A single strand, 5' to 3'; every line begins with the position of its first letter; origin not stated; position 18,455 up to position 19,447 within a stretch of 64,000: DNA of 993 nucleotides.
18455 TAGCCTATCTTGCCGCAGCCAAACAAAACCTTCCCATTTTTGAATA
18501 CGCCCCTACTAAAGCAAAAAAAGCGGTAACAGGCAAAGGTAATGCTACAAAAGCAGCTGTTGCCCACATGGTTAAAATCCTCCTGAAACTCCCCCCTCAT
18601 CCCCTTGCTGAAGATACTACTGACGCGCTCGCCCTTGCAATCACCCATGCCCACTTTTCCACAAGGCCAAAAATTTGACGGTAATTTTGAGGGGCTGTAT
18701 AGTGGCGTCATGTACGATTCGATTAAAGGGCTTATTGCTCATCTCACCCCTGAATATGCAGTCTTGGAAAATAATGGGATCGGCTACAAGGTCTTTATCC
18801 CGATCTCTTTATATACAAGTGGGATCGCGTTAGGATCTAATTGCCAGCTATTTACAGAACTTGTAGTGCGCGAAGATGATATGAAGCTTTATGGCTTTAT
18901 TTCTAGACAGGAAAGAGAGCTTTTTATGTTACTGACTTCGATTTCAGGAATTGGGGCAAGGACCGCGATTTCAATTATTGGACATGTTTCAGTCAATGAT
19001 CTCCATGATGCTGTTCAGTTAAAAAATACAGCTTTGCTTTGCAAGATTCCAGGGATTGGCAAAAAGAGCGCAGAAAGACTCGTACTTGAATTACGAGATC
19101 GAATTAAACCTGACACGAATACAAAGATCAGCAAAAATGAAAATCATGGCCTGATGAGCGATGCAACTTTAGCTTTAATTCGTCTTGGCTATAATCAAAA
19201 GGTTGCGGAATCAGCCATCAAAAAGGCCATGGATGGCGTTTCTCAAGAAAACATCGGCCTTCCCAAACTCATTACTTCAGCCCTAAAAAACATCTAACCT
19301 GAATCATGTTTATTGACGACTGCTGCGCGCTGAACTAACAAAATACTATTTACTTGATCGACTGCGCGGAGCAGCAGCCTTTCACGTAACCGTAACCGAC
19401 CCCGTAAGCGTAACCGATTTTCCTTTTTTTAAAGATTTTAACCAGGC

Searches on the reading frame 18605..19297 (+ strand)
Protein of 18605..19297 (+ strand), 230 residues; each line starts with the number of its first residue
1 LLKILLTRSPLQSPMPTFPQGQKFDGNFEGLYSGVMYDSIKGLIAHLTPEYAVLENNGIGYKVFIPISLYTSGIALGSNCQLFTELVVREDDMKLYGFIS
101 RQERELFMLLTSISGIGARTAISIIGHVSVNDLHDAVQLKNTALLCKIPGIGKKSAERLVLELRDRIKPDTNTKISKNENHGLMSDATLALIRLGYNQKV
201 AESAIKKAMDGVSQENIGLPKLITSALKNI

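Call 49: search_protein_families(library=pfam, proteins=[window:18605-19297:+], max_evalue=1)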
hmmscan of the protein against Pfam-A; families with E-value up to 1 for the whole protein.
window:18605-19297:+ (230 aa): 11 families
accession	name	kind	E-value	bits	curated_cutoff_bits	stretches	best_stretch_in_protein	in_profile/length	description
PF01330.27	RuvA_N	-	5e-21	75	23.6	1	36-97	1-61/61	RuvA N terminal domain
PF14520.12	HHH_5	-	4.5e-15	56.3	27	1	107-165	1-57/57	Helix-hairpin-helix domain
PF21176.3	RecR_HhH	-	1.2e-06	28.7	27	1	145-163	8-26/45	RecR, helix-hairpin-helix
PF07499.19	RuvA_C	-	7.9e-06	26.7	24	1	184-229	3-45/47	RuvA, C-terminal domain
PF00633.29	HHH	-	1.7e-05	24.9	24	1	143-159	11-27/30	Helix-hairpin-helix motif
PF02371.22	Transposase_20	-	0.00056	20.7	21.3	0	143-165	2-24/87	Transposase IS116/IS110/IS902 family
PF12836.13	HHH_3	-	0.0063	17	27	1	109-160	15-61/65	Helix-hairpin-helix motif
PF10391.15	DNA_pol_lambd_f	-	0.013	15.7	29.8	0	144-160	2-18/51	Fingers domain of DNA polymerase lambda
PF00416.27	Ribosomal_S13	-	0.015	16.2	31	1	104-139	11-46/128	Ribosomal protein S13/S18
PF11798.14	IMS_HHH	-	0.049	14.3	24.4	1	147-159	15-27/32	IMS family HHH motif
PF22525.1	H2TH_5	-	0.17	12.3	27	0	138-162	23-47/71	S13-like H2TH domain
